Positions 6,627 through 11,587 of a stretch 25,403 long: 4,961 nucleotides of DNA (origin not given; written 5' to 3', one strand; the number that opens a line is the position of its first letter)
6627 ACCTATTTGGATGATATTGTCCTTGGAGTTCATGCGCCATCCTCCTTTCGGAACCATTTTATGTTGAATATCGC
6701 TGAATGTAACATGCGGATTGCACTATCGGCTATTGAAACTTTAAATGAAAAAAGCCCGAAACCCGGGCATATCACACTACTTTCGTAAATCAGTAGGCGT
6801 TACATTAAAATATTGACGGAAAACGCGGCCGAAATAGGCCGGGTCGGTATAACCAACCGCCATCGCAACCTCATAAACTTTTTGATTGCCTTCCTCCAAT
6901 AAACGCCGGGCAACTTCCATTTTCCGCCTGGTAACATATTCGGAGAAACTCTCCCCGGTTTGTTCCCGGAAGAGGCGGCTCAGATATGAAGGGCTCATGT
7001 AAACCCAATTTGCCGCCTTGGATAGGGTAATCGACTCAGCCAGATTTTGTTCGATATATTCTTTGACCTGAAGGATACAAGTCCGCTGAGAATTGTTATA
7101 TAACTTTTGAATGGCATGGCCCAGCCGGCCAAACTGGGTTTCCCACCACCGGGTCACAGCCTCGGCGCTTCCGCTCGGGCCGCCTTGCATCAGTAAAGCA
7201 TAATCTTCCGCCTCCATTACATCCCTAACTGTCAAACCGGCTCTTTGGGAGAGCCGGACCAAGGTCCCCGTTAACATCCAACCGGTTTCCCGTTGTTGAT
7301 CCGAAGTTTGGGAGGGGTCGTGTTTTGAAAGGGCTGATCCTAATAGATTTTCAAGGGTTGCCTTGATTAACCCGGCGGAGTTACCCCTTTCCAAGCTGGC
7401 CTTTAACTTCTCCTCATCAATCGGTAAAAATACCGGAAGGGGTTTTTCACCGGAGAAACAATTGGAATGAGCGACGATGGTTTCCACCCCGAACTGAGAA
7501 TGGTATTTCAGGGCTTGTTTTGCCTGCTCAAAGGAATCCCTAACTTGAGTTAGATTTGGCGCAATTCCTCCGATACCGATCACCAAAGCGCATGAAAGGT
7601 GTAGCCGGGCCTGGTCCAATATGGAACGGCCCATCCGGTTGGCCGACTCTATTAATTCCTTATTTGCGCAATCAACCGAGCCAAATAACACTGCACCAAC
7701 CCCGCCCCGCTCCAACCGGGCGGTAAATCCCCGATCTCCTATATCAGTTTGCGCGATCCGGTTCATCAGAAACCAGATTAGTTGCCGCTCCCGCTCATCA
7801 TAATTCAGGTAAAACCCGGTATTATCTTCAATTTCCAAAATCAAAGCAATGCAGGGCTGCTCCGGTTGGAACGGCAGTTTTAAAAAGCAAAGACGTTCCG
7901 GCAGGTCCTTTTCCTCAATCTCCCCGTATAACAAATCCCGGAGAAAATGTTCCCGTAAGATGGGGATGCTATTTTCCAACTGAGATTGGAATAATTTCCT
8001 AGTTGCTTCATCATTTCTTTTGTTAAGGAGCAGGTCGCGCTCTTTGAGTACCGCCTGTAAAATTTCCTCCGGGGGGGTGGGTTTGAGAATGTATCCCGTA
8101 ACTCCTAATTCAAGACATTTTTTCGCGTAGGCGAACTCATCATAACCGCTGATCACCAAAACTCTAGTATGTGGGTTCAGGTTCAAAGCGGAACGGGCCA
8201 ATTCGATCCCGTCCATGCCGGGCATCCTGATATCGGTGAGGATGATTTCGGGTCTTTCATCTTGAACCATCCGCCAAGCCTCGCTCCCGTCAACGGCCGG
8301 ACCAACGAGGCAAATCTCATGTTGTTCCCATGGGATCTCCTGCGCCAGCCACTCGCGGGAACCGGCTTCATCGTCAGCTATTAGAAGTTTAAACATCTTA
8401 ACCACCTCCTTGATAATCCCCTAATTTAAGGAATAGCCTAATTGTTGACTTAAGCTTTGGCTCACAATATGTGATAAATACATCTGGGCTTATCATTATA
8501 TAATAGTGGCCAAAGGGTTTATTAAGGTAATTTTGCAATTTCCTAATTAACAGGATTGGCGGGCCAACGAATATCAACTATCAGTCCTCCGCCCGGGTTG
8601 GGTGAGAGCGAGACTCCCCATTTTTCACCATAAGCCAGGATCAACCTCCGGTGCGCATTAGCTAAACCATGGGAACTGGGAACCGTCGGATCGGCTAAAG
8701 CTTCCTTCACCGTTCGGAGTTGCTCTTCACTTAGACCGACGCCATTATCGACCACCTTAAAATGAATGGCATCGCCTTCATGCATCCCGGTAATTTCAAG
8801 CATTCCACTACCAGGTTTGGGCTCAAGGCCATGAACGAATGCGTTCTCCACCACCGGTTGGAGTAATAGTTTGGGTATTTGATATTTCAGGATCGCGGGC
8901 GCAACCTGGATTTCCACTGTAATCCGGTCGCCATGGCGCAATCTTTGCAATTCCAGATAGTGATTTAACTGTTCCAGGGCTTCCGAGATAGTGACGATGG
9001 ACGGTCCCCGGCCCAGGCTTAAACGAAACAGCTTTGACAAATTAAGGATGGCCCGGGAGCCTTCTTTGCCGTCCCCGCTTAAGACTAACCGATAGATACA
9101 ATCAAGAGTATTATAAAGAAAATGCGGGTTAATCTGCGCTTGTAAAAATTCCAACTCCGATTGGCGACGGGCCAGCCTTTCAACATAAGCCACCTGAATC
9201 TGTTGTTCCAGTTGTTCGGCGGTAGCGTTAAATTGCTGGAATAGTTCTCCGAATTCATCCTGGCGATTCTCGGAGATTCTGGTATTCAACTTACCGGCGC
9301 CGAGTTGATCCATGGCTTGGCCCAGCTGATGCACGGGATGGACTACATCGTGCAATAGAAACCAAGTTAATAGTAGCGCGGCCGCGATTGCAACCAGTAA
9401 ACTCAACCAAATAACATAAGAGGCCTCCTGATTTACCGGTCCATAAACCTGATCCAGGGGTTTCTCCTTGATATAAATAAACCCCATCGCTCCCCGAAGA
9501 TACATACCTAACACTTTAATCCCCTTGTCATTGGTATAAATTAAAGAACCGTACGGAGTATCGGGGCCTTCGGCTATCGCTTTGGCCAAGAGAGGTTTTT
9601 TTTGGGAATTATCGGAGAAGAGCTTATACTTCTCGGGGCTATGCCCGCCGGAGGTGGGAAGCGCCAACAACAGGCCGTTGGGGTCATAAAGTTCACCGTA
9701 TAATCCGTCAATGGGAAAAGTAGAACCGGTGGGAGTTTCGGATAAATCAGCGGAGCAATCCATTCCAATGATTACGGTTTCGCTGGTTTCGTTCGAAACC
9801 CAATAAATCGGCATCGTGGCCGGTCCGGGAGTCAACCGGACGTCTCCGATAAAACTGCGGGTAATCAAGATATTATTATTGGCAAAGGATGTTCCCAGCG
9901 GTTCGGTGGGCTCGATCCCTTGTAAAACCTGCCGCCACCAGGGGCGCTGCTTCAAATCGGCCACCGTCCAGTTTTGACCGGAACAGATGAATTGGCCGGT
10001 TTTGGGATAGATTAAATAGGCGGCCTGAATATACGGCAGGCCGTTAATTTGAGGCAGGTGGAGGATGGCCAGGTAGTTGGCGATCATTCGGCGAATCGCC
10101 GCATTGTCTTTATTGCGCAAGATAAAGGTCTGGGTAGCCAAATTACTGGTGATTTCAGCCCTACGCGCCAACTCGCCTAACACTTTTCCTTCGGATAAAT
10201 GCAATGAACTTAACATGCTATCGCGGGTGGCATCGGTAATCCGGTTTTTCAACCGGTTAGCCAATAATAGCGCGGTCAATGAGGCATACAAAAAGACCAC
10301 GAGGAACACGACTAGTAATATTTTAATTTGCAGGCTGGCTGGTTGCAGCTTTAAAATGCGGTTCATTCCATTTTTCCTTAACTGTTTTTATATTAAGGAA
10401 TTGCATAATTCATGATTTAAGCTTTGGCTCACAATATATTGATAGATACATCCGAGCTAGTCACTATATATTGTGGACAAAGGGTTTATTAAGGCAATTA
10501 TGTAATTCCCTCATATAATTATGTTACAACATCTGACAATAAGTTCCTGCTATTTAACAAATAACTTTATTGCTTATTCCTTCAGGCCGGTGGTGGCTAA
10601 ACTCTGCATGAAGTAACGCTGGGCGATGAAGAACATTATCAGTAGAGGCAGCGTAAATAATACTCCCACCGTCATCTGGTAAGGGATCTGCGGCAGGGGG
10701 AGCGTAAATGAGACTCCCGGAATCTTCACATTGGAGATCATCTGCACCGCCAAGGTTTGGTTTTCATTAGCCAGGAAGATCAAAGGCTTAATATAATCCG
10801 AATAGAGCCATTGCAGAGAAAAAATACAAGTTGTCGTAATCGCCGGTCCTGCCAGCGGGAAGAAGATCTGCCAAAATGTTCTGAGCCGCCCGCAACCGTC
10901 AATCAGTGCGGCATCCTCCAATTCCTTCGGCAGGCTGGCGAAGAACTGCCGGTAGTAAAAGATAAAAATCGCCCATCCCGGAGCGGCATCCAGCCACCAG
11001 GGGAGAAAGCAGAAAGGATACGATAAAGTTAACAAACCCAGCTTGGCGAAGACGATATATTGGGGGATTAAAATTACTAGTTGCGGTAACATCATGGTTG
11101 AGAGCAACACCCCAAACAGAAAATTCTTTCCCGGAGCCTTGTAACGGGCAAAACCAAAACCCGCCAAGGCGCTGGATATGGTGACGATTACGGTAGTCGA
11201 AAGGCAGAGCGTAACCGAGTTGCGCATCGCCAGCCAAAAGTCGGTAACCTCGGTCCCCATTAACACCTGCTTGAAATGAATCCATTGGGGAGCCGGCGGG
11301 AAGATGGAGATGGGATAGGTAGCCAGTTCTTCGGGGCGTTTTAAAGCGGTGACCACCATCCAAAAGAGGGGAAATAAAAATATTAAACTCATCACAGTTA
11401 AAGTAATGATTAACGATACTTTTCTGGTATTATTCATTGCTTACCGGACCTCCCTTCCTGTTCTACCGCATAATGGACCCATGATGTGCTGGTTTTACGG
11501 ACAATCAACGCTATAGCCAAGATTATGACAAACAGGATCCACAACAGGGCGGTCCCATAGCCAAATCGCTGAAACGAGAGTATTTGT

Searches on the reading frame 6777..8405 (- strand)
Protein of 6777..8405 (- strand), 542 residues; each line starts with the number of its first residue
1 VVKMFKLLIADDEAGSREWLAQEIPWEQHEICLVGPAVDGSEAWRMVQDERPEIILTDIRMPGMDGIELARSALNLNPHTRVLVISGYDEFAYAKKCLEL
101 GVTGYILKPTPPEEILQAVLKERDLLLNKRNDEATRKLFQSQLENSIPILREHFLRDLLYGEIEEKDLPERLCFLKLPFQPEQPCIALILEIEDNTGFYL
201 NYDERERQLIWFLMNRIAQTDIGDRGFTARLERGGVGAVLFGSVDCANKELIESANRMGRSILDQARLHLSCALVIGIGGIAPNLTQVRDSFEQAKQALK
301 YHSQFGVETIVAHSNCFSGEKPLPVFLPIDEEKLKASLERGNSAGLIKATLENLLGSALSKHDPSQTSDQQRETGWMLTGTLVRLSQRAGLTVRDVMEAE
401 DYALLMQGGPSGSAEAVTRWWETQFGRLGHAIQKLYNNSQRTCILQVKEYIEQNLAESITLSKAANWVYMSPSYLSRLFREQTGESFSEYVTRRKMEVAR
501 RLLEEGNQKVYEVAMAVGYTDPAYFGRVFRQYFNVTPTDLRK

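Call 85: search_protein_families(library=pfam, proteins=[window:6777-8405:-], max_evalue=0.00001)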
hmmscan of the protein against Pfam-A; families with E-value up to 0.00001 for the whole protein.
window:6777-8405:- (542 aa): 4 families
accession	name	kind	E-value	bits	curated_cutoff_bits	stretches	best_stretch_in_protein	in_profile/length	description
PF12833.13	HTH_18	-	3.3e-23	82.2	33.6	1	467-542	4-79/80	Helix-turn-helix domain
PF00072.30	Response_reg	-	3.9e-23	82.2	30.2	1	8-119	2-110/111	Response regulator receiver domain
PF00165.29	HTH_AraC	-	9.8e-19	67.5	26.6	2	451-491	1-41/42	Bacterial regulatory helix-turn-helix proteins, AraC family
PF17853.6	GGDEF_2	-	3.2e-09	37.5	24.5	1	164-300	5-115/116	GGDEF-like domain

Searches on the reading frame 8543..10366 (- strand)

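Call 85: search_protein_families(library=pfam, proteins=[window:8543-10366:-], max_evalue=0.00001)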
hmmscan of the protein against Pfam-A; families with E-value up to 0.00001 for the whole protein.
window:8543-10366:- (607 aa): 3 families
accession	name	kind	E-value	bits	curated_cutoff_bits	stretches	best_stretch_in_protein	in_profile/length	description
PF06580.19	His_kinase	-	2.2e-23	82.7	25.2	1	404-482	2-81/81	Histidine kinase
PF00672.30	HAMP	-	2.6e-12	47.3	25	1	337-388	2-53/53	HAMP domain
PF02518.31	HATPase_c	-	1.1e-06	29.5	26.4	1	501-603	9-109/111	Histidine kinase-, DNA gyrase B-, and HSP90-like ATPase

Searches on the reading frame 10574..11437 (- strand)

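Call 85: search_protein_families(library=pfam, proteins=[window:10574-11437:-], max_evalue=0.00001)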
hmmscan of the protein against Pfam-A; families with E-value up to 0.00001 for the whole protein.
window:10574-11437:- (287 aa): 1 family
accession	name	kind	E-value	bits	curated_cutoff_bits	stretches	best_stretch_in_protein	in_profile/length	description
PF00528.27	BPD_transp_1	-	1.6e-13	51.2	26.4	1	91-279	3-181/184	Binding-protein-dependent transport system inner membrane component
